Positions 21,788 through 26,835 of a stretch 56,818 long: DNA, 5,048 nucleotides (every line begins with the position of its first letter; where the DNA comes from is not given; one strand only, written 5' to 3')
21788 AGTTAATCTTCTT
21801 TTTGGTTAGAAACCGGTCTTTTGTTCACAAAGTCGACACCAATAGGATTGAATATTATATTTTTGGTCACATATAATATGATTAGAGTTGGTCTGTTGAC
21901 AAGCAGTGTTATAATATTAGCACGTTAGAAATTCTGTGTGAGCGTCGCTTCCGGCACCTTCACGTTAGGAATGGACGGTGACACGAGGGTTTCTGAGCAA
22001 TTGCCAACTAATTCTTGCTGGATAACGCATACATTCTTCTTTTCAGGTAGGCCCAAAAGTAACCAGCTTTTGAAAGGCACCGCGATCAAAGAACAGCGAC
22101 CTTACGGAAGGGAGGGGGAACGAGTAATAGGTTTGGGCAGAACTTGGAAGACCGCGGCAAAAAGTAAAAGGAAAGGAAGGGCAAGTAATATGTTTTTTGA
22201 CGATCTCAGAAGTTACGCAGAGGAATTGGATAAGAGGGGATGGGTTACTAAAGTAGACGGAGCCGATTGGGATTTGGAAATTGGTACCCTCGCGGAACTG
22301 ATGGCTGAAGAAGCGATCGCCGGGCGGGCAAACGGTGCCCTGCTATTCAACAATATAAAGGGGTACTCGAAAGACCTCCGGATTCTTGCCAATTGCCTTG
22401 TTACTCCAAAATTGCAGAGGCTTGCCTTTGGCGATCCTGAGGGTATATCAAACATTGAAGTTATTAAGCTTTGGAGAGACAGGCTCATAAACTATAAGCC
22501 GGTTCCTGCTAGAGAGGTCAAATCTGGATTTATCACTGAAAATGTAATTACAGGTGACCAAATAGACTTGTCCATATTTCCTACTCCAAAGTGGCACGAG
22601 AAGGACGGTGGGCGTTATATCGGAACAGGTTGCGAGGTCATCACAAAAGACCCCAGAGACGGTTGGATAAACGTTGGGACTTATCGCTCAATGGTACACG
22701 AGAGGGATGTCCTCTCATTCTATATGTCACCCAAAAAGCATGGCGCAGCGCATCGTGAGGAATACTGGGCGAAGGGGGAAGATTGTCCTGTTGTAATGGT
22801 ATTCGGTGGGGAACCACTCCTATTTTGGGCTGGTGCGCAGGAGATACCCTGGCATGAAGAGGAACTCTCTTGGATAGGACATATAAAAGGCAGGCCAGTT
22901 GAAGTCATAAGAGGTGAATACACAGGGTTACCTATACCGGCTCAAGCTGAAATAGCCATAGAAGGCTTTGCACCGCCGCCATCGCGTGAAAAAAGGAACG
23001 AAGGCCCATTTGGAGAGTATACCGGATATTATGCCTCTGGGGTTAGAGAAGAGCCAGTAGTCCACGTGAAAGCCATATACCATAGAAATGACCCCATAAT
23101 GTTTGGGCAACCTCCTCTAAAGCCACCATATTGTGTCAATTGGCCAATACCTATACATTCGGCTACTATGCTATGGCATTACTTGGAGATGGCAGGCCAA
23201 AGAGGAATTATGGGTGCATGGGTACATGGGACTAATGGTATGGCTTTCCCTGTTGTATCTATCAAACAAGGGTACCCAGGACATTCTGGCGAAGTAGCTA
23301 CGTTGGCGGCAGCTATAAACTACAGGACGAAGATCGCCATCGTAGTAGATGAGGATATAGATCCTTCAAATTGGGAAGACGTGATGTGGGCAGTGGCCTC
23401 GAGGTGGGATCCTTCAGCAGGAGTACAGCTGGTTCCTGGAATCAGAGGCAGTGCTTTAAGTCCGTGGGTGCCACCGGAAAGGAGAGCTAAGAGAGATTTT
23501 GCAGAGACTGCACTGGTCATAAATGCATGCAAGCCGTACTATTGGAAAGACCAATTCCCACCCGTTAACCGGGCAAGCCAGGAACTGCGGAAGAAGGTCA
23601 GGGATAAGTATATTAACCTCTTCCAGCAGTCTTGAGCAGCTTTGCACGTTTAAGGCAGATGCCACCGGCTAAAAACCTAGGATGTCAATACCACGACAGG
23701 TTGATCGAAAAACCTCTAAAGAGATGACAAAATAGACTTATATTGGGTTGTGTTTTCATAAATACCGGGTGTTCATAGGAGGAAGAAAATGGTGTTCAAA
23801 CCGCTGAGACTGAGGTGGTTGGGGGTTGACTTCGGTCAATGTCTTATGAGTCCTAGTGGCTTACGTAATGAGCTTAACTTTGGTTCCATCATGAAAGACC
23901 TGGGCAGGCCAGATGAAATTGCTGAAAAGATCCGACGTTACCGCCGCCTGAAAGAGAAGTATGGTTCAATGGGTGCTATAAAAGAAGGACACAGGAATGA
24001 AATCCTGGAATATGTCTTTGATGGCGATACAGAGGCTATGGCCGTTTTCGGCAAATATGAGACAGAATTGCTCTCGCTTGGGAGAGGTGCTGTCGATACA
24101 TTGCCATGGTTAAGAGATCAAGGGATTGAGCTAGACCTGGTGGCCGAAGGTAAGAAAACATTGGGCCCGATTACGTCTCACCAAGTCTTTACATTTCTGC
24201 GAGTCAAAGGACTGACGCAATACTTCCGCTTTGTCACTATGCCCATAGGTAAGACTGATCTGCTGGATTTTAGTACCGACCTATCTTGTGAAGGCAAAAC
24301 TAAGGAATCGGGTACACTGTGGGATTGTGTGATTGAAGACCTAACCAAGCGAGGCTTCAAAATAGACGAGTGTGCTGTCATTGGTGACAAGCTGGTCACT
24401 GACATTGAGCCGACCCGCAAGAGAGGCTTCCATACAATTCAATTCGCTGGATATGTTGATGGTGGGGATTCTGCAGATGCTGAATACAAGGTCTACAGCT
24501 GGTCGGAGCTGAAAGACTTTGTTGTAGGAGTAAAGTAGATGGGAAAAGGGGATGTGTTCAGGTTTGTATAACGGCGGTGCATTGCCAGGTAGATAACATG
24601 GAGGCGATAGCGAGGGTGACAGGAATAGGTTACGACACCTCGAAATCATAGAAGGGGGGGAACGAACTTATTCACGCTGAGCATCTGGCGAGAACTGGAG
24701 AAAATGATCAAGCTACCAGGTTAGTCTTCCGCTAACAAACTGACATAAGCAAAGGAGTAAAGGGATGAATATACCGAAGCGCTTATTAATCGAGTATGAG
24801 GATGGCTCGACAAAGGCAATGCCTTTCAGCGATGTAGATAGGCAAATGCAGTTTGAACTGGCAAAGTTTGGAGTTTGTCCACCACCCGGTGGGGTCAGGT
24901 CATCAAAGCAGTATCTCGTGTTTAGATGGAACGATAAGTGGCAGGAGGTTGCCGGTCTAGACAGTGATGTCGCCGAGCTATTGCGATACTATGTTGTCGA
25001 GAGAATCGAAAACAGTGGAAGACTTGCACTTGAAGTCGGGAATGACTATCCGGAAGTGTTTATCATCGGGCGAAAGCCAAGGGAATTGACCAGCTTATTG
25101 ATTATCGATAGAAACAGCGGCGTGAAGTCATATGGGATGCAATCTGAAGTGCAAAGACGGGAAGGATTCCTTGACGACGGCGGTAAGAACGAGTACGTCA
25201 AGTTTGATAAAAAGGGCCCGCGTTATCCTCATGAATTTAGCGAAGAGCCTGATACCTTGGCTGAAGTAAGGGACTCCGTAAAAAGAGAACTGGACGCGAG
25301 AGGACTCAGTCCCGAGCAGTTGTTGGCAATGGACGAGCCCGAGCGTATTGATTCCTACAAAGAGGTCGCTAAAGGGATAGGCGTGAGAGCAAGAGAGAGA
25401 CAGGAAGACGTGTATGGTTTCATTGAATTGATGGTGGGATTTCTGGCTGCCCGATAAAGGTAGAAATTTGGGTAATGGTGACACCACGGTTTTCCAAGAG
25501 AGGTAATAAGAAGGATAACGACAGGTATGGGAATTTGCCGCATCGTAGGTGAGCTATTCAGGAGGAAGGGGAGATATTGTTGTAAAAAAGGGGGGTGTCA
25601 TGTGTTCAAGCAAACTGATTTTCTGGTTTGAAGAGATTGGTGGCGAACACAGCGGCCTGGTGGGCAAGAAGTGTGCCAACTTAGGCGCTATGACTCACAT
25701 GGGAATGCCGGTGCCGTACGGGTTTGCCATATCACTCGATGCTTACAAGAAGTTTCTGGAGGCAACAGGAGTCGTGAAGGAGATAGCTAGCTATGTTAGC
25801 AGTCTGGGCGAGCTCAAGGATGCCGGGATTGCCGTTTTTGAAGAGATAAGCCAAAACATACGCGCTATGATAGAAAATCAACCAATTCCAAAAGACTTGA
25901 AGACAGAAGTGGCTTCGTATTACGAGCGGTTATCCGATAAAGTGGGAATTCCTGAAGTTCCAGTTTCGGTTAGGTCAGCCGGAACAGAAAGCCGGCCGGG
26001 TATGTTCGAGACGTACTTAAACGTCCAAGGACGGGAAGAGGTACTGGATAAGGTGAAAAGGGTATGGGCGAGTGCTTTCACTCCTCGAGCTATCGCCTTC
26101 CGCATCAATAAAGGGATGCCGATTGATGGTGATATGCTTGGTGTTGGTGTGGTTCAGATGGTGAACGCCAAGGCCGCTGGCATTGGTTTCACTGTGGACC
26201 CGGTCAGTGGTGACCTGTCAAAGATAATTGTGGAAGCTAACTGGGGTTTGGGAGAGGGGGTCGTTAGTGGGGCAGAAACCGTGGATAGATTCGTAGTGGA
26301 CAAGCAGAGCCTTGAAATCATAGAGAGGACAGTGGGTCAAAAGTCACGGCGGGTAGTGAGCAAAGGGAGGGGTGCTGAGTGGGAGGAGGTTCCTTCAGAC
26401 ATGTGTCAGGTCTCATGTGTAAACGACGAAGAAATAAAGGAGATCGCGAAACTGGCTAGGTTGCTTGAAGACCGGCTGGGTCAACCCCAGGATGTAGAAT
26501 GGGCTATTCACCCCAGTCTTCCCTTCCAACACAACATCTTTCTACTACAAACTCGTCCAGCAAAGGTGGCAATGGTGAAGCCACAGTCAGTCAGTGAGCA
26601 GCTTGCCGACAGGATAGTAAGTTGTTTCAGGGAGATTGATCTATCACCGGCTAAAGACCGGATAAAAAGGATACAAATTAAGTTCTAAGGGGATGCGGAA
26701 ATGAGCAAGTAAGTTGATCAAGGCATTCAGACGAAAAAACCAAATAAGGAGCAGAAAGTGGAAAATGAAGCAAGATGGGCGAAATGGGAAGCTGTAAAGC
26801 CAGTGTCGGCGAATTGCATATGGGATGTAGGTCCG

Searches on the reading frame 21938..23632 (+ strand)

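Call 65: search_protein_families(library=pfam, proteins=[window:21938-23632:+], max_evalue=0.0001)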
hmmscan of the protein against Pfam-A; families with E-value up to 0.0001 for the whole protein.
window:21938-23632:+ (565 aa): 3 families
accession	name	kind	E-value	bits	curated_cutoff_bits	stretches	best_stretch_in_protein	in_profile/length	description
PF01977.22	UbiD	-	3.3e-60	203.2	23.3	1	196-390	7-200/206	3-octaprenyl-4-hydroxybenzoate carboxy-lyase Rift-related domain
PF20696.2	UbiD_C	-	3.2e-19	69.6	24.2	1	412-516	12-119/127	3-octaprenyl-4-hydroxybenzoate carboxy-lyase C-terminal domain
PF20695.2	UbiD_N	-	5.7e-07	30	24.3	1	95-168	2-67/78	3-octaprenyl-4-hydroxybenzoate carboxy-lyase N-terminal domain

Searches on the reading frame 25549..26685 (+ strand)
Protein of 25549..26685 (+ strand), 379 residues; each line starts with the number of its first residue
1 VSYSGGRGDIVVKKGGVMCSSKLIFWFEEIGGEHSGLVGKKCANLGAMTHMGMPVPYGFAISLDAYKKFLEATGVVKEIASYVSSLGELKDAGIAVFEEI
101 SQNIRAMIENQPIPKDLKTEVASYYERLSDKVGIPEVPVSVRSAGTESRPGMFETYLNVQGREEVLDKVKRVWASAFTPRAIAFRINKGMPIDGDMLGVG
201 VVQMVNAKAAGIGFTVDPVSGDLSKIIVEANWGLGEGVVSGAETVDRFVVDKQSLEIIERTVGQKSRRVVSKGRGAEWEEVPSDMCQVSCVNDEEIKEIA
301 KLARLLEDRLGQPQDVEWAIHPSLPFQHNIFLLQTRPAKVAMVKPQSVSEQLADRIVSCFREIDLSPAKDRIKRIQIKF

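Call 65: search_protein_families(library=pfam, proteins=[window:25549-26685:+], max_evalue=0.0001)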
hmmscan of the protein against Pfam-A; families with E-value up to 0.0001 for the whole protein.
window:25549-26685:+ (379 aa): 1 family
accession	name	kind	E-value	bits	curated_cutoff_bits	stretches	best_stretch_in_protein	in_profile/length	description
PF01326.24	PPDK_N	-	3.5e-85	286.6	27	1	37-346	3-317/328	Pyruvate phosphate dikinase, AMP/ATP-binding domain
